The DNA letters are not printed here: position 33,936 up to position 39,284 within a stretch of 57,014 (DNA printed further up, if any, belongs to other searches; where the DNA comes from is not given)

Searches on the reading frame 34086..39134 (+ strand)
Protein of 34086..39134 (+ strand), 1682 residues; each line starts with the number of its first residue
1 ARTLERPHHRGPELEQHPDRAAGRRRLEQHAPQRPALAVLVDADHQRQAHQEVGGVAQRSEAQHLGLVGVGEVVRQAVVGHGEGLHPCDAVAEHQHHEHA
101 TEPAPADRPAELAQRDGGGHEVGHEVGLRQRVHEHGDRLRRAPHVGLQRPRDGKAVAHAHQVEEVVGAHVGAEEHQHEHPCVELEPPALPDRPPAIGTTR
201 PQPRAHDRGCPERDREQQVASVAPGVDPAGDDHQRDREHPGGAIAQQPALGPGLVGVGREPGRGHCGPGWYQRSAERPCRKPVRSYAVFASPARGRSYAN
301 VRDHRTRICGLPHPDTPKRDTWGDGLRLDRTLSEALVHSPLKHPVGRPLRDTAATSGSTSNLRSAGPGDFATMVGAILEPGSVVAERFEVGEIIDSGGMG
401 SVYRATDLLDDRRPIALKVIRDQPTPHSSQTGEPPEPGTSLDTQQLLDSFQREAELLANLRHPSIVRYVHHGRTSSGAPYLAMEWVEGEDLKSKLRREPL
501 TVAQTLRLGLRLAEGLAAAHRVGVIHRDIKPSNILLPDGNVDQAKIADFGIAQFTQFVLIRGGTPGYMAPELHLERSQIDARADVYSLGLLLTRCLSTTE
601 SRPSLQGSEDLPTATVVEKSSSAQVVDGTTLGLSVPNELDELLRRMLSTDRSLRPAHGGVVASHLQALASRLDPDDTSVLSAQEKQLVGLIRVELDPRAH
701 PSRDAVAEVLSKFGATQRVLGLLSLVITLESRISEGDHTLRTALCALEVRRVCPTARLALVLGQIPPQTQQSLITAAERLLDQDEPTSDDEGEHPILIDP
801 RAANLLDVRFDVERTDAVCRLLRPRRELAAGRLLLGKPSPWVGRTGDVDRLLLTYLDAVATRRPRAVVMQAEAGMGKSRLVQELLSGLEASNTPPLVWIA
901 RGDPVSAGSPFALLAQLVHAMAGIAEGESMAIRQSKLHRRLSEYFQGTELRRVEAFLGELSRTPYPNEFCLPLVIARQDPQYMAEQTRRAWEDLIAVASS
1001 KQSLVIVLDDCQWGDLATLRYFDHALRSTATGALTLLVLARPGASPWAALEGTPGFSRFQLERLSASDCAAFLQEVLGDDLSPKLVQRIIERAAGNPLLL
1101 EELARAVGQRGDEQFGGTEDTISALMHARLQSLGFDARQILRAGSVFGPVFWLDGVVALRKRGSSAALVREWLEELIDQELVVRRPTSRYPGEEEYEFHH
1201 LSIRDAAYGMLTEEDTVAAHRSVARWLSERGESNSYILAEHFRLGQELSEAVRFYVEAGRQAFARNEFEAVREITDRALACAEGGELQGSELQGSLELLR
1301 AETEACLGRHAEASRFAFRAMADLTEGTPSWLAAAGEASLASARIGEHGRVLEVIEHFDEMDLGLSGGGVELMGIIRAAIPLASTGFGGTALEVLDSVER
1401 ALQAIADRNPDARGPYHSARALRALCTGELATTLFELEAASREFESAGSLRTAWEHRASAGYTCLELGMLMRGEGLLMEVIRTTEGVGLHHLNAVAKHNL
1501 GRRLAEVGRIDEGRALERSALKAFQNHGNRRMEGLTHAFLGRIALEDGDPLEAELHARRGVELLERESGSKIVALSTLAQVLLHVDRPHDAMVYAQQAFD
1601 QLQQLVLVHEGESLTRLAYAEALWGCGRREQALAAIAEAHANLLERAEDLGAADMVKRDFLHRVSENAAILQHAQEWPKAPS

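Call 43: search_protein_families(library=pfam, proteins=[window:34086-39134:+], max_evalue=0.00001)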
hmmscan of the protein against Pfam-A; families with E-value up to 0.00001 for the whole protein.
window:34086-39134:+ (1682 aa): 3 families
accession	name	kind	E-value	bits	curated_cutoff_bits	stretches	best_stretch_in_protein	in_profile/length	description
PF00069.31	Pkinase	-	1.6e-35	123.3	31.7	1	388-657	1-254/263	Protein kinase domain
PF07714.23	PK_Tyr_Ser-Thr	-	1.1e-21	77.8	23.1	1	444-656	42-250/258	Protein tyrosine and serine/threonine kinase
PF13191.12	AAA_16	-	7.7e-16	59.5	32.6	1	840-1032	1-162/167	AAA ATPase domain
